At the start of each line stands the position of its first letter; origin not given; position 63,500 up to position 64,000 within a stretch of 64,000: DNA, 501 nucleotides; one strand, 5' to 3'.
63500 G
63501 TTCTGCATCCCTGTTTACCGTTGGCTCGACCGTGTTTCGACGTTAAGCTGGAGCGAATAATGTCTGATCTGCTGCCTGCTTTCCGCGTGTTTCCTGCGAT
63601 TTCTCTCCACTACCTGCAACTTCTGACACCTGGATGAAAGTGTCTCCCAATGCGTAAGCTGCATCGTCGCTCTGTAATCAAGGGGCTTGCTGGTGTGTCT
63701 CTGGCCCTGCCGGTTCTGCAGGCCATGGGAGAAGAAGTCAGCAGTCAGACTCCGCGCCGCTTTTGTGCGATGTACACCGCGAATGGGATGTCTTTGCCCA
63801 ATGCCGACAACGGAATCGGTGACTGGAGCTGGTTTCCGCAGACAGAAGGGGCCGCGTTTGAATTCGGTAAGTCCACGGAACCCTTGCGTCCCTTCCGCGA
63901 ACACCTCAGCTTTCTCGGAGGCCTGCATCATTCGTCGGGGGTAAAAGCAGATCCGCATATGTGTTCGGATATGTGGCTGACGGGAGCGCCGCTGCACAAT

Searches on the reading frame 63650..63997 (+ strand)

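Call 55: search_protein_families(library=pfam, proteins=[window:63650-63997:+], max_evalue=0.001)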
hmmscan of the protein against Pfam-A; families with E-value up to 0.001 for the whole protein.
window:63650-63997:+ (116 aa): 1 family
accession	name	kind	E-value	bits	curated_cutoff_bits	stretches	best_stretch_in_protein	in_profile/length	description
PF07586.16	HXXSHH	-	1.5e-13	51.4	30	1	37-114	1-71/307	Protein of unknown function (DUF1552)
